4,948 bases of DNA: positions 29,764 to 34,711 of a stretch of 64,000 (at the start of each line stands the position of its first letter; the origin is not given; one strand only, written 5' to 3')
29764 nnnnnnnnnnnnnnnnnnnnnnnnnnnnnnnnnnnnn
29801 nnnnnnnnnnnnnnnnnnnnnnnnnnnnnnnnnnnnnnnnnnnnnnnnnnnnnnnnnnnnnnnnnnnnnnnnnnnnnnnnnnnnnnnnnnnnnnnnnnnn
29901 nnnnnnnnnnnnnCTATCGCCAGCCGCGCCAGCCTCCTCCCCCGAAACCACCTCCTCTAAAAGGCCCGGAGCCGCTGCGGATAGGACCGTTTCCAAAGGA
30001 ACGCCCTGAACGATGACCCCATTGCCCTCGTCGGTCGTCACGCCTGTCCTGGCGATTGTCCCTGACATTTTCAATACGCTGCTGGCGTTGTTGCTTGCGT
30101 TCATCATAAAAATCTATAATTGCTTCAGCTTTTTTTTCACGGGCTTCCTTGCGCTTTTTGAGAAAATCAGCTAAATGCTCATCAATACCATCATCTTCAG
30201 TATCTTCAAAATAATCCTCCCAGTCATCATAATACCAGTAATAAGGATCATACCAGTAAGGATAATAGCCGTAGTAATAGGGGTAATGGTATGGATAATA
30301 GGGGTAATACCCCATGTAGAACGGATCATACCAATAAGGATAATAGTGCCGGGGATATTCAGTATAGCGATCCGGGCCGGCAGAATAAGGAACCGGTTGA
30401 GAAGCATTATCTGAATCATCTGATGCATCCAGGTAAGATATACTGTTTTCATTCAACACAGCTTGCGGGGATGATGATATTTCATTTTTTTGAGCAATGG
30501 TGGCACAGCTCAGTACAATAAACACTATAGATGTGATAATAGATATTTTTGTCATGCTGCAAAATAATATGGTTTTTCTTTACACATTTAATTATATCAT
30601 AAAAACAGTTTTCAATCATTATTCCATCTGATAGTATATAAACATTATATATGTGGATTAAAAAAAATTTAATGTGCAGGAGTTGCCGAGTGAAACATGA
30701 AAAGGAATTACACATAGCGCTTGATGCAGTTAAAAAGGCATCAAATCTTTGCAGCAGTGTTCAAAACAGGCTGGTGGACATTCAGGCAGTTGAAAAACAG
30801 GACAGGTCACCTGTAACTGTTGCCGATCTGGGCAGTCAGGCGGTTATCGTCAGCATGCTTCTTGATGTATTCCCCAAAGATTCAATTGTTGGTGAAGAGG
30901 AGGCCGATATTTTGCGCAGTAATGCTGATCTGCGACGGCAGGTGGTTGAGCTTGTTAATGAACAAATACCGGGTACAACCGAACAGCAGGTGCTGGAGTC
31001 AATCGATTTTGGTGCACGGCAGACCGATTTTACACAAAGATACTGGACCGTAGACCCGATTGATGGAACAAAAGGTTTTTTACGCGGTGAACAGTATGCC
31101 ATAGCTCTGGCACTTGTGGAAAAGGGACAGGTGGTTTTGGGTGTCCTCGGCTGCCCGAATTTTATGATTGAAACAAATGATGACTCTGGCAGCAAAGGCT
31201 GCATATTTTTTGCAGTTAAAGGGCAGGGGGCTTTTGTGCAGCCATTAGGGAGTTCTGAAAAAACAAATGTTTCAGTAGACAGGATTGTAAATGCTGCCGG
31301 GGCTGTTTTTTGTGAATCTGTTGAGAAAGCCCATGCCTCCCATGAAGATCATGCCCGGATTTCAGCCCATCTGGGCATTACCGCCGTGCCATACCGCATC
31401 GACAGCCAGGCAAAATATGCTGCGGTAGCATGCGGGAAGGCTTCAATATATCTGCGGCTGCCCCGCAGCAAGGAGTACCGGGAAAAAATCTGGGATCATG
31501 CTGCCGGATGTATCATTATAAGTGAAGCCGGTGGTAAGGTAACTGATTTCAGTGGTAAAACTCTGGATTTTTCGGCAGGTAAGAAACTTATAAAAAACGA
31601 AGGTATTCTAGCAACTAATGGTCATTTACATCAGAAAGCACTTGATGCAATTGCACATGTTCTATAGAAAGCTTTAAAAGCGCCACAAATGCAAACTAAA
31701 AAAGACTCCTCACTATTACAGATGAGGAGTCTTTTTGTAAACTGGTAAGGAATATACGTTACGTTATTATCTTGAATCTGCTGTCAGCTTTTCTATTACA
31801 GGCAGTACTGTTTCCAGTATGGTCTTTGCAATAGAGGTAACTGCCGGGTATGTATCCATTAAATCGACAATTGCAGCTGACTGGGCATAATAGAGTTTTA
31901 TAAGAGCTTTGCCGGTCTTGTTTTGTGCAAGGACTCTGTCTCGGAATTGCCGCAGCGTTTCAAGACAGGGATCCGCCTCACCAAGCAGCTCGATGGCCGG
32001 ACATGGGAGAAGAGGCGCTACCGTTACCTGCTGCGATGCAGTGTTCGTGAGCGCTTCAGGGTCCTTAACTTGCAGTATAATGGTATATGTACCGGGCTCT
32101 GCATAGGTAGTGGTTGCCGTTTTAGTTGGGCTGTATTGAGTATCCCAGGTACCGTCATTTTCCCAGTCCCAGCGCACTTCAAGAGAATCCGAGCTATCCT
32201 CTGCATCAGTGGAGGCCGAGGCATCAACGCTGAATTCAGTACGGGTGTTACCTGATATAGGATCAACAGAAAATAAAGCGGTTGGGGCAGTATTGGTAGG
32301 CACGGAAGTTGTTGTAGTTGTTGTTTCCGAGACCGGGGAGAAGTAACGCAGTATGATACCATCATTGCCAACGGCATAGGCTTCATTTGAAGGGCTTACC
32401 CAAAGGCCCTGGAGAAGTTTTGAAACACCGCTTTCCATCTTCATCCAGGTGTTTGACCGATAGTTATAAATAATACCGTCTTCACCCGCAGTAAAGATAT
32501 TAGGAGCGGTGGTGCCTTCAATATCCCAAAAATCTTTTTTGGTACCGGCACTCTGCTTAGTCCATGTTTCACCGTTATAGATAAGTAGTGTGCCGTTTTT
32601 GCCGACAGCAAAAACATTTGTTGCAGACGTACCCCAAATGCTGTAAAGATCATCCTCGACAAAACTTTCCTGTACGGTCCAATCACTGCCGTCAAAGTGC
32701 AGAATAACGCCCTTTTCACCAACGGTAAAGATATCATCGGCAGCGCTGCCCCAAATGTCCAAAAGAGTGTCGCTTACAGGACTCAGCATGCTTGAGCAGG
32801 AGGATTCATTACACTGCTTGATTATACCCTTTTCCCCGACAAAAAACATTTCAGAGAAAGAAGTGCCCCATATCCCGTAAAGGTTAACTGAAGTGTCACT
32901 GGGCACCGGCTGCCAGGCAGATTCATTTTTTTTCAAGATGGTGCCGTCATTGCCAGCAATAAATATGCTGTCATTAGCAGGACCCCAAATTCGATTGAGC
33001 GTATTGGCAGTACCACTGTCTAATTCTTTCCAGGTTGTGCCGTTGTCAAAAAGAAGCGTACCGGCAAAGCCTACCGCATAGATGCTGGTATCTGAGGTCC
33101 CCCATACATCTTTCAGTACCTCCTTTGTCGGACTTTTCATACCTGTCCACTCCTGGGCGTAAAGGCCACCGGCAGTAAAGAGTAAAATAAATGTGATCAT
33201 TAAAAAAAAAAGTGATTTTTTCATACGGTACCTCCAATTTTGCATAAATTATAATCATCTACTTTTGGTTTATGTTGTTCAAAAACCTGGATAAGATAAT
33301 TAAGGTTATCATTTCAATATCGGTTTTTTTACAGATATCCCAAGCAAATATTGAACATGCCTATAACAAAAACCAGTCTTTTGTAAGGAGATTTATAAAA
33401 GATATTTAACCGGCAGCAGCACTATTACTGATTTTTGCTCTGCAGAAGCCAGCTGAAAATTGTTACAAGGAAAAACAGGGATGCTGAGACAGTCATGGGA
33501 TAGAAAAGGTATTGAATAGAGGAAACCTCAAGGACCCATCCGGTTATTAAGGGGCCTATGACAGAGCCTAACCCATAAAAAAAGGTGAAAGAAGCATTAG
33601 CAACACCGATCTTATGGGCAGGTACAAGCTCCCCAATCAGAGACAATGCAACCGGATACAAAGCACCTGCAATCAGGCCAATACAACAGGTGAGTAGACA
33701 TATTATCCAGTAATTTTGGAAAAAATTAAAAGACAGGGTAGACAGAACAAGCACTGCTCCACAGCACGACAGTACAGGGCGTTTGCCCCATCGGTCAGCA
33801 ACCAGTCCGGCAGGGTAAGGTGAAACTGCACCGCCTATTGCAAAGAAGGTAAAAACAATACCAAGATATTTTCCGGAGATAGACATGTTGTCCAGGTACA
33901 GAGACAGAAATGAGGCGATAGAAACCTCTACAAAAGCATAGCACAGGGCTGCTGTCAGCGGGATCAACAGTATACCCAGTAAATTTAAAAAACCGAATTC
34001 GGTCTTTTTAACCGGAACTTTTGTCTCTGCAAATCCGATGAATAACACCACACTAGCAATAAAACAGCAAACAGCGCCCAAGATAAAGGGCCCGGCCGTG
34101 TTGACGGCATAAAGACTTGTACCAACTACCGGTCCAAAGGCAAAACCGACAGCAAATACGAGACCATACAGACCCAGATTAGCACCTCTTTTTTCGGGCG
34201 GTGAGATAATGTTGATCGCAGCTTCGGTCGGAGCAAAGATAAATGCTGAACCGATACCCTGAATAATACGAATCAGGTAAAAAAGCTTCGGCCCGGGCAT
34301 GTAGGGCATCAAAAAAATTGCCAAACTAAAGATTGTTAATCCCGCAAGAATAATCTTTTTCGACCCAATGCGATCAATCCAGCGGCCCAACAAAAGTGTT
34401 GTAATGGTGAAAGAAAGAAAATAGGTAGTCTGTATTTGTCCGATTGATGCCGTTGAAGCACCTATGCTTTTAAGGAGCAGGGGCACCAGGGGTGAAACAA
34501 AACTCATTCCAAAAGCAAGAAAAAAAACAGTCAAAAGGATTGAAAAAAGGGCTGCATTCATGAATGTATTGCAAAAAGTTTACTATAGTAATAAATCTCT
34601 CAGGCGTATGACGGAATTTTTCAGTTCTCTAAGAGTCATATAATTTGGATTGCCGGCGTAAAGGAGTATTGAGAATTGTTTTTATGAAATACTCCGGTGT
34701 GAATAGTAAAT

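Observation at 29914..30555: Secreted protein dominated by a Tyr/Pro/Trp repeat block and an RGG/GGF-like tail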

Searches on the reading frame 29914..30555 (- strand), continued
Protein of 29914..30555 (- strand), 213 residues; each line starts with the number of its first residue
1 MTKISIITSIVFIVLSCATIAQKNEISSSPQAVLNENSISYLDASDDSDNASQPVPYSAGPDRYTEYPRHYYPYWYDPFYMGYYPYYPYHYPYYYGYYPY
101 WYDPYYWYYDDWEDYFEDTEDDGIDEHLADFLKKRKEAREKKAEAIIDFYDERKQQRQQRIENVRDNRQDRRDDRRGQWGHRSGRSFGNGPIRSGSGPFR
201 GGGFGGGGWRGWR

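Call 58: search_protein_families(library=pfam, proteins=[P0010, P0013, P0012, L006:5527-5766:-, L006:6870-7259:-, L007:1365-2792:-], max_evalue=0.01)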
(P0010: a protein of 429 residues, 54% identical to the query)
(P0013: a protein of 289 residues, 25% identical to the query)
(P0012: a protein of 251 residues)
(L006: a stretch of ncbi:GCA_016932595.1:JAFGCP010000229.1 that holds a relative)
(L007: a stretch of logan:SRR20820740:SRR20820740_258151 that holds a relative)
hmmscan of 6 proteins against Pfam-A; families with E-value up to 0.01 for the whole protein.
P0010 (429 aa): 0 families

P0013 (289 aa): 0 families

P0012 (251 aa): 0 families

L006:5527-5766:- (79 aa): 0 families

L006:6870-7259:- (129 aa): 3 families
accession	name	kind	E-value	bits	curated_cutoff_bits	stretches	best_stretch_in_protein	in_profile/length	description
PF01471.23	PG_binding_1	-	2.9e-08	34.2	23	1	32-86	3-55/57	Putative peptidoglycan binding domain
PF08823.16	PG_binding_2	-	0.0012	19.5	21.1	1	27-70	11-54/74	Putative peptidoglycan binding domain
PF12115.13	Salp15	-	0.0024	18.6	27.8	1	10-98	2-81/111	Salivary protein of 15kDa inhibits CD4+ T cell activation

L007:1365-2792:- (475 aa): 0 families

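Call 60: find_homologous_proteins(query=P0010, max_evalue=0.001)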
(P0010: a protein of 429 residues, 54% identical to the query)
Query P0010 (429 aa): 259 proteins with E <= 0.001 among 8000 candidates; the best 120 are listed.
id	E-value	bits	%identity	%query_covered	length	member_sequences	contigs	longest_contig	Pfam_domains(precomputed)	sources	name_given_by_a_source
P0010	1.6e-262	889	100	100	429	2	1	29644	-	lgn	-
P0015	3.1e-201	687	95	36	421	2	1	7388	-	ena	-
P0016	6.2e-157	541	68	88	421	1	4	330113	-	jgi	jgi:hypothetical protein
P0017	1.4e-156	540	69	88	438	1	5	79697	-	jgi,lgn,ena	-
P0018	3.8e-154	532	66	87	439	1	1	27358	-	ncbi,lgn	-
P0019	1.4e-151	523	68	85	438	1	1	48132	-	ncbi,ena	-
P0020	2.4e-104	368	55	38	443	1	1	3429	-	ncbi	ncbi:hypothetical protein ACFLSE_10440 [Bacteroidota bacterium]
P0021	6.2e-103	363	49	33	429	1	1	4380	-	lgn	-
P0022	6.7e-101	357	54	29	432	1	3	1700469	-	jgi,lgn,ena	-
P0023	3.4e-96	341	46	89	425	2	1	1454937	-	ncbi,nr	ncbi:MAG: hypothetical protein JEY96_02280 [Bacteroidales bacterium]|nr:hypothetical protein [Bacter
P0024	2.2e-94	335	46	85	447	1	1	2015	-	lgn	-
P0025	9.7e-93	330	40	97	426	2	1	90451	-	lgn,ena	-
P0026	2.7e-90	322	47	85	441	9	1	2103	-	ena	-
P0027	2.6e-89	318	48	33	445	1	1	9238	-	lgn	-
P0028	4.1e-89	318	45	85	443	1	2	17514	-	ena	-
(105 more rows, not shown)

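Call 83: predict_structure(alignment_id=A7)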
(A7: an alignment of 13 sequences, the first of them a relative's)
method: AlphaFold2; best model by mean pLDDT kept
length: 277 residues; sequences in the alignment: 13
mean_pLDDT: 62.2   pTM: 0.34
mean pLDDT of the five models: 62.2, 62.1, 60.0, 59.3, 58.6
residues with pLDDT >= 90: 70; 70-90: 35; 50-70: 34; < 50: 138
segments of 3 or more residues with pLDDT < 50: 22-79, 81-90, 92-124, 233-235, 237-240, 243-245, 247-250, 252-266, 270-277
pLDDT, mean of each block of 10 residues (from residue 1): 83 82 42 40 41 37 37 39 42 42 37 39 54 67 87 95 96 98 97 96 92 87 80 49 46 41 46 44
secondary structure, 60 per line:
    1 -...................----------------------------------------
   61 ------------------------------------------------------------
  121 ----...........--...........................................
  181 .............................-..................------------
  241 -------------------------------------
elements in order: H2-20 H125-135 H138-209 H211-228

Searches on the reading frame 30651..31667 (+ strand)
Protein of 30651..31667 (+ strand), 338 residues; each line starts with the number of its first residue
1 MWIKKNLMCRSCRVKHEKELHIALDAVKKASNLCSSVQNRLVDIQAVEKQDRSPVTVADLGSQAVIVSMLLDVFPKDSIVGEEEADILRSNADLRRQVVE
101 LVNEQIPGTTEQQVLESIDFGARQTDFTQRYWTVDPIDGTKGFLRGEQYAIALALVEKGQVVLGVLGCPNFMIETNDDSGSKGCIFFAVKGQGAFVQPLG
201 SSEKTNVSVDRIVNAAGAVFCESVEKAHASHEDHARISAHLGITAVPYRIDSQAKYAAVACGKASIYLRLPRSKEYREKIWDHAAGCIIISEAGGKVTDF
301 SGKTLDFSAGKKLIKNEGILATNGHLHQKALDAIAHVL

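Call 29: search_protein_families(library=pfam, proteins=[window:30651-31667:+], max_evalue=0.00001)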
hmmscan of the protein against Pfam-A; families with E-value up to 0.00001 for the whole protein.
window:30651-31667:+ (338 aa): 1 family
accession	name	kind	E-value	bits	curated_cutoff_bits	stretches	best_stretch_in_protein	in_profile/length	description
PF00459.30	Inositol_P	-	2.1e-49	168.9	27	1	20-331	6-263/271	Inositol monophosphatase family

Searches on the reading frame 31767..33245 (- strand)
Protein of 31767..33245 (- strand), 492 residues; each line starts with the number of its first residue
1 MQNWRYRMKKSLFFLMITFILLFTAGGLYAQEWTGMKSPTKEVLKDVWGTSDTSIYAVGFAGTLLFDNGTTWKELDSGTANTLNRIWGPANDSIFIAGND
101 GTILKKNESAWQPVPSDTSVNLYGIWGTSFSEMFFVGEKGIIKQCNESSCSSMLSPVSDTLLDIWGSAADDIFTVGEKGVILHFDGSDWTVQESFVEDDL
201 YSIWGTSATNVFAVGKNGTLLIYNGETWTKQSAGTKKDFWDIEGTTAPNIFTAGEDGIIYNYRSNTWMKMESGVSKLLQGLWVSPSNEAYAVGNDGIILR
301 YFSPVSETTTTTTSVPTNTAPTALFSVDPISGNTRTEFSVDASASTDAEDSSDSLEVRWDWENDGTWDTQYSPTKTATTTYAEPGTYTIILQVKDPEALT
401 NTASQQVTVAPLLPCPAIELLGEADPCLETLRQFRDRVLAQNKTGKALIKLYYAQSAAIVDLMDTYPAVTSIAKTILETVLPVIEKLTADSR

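Call 29: search_protein_families(library=pfam, proteins=[window:31767-33245:-], max_evalue=0.00001)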
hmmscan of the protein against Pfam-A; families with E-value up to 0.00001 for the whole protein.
window:31767-33245:- (492 aa): 2 families
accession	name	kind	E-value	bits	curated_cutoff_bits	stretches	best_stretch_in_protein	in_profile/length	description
PF18911.6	PKD_4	-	9.8e-08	32.4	27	1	318-409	1-85/85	PKD domain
PF00801.26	PKD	-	2.4e-07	31.1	23.5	1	333-404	14-76/80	PKD domain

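Call 44: find_related_loci(query=A3, collection=genome_contigs, flank=10000)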
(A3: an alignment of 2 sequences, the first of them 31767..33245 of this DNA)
Query A3 (492 aa) in genome_contigs; peptide patterns used: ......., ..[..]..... (x = any residue, [..] = any of these).
309 stretches matched a pattern; 246 encode a relative of the query (tblastn E <= 1e-3); the best 80 are kept; 80 distinct loci.
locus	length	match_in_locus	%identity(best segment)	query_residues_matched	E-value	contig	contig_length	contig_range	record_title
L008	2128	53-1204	47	9-410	8e-119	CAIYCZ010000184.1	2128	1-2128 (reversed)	MAG: uncultured delta proteobacterium isolate AlinenSedimentsD2_bin-0128 genome assembly, contig: bin-0128:184/635, whol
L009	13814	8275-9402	44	19-409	2e-103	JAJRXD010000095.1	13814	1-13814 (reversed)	MAG: Deltaproteobacteria bacterium isolate Dive96_bin3.122 k141_2410444, whole genome shotgun sequence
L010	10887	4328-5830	39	5-487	1e-97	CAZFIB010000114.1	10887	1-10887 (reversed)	MAG TPA_asm: uncultured Thermodesulfobacteriota bacterium isolate SRP141376_co4_291 genome assembly, contig: NODE_9970_l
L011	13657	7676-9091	41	7-485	1e-122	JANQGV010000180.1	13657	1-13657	MAG: Thermodesulfobacteriota bacterium isolate PL23b_bin.63 k99_729272, whole genome shotgun sequence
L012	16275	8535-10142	38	14-318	1e-63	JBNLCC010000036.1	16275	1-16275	MAG: Methylococcaceae bacterium isolate C2.bin.12.orig k141_1449938, whole genome shotgun sequence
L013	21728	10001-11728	39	7-347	1e-60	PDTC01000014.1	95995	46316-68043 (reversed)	MAG: Desulfobulbus propionicus isolate DOLJORAL78_53_16 DolJOral78_scaffold_172, whole genome shotgun sequence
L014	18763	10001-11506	34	30-332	8e-59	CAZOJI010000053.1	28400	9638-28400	MAG TPA_asm: uncultured Gemmatimonadaceae bacterium isolate SRP141376_co2_135 genome assembly, contig: NODE_3590_length_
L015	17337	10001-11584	38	12-344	7e-58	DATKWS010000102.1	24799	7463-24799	MAG TPA_asm: Patescibacteria group bacterium isolate SMAG_U14169 k141_823605, whole genome shotgun sequence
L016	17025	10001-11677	39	30-329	2e-57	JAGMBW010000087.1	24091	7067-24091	MAG: Desulfobacterales bacterium isolate RS_16_34 ZL425.bin.34.fa_87, whole genome shotgun sequence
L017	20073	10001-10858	42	30-305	3e-55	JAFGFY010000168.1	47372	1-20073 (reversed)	MAG: Deltaproteobacteria bacterium isolate Zod_Metabat.1351 k87_4457322, whole genome shotgun sequence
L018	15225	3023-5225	34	31-336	1e-53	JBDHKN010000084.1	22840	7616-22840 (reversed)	MAG: Gemmatimonadota bacterium isolate BHB10-38_Bin_27 BHB10-38_Bin_27_scaffold_11301, whole genome shotgun sequence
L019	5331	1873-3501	38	30-366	7e-53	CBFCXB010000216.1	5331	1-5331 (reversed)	MAG TPA_asm: uncultured bacterium isolate ERR13917544_metabat2_3 genome assembly, contig: ERZ26802894.3325, whole genome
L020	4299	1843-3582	34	16-327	1e-50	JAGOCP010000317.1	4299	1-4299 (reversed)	MAG: Thermoanaerobaculia bacterium isolate Go_SlAct_bin_66 Go_SlAct_147519_length_4299_cov_7.043384, whole genome shotgu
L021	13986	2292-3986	33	30-328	2e-46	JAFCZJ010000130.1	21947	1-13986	MAG: Deltaproteobacteria bacterium isolate AB_03_Bin_195 AB_03_Bin_195_scaffold_3376, whole genome shotgun sequence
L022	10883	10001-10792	37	30-301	2e-46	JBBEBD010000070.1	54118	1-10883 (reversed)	MAG: Balneolaceae bacterium isolate LejiaF_44_133 Lejia_F_889_length_54118_cov_75, whole genome shotgun sequence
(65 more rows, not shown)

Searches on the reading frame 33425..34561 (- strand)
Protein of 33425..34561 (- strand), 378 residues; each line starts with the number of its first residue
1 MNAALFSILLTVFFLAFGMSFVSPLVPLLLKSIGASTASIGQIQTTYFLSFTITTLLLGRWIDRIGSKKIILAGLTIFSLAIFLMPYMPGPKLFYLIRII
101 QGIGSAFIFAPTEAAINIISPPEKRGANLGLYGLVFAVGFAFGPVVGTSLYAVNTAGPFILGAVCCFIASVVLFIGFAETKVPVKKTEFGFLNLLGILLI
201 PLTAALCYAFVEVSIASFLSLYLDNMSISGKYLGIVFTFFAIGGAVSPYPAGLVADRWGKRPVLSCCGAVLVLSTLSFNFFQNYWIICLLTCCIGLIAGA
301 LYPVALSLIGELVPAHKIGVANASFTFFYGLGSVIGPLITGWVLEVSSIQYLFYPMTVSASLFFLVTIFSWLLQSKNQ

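Call 29: search_protein_families(library=pfam, proteins=[window:33425-34561:-], max_evalue=0.00001)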
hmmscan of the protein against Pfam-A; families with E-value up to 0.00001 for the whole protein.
window:33425-34561:- (378 aa): 3 families
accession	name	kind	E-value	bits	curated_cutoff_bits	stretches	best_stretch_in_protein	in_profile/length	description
PF07690.21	MFS_1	-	2.5e-56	191.5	33.4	2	8-222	1-228/347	Major Facilitator Superfamily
PF00083.30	Sugar_tr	-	1e-15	58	22.3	2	36-176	44-187/452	Sugar (and other) transporter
PF12832.13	MFS_1_like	-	1.1e-13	51.4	25.2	2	202-354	219-372/373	MFS_1 like family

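Call 65: find_encoding_contigs(protein=window:33425-34561:-, flank=7000, max_places=3)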
Protein window:33425-34561:- (378 aa): 1 contig read that carries it; 1 place shown.
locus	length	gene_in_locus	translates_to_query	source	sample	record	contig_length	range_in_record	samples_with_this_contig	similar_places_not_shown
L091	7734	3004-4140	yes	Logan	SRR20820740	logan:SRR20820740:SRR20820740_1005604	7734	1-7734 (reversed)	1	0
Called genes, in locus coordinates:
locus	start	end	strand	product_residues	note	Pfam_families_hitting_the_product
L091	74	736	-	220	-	PF02525:Flavodoxin_2, PF03358:FMN_red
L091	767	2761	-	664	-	PF11028:TMEM260_N, PF28495:TMEM260_2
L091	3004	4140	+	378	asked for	PF00083:Sugar_tr, PF05977:MFS_3 (faint), PF07690:MFS_1, PF12832:MFS_1_like (weak), PF00083:Sugar_tr (weak), PF07690:MFS_1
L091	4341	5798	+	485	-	-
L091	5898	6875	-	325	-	PF00459:Inositol_P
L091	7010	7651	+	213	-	-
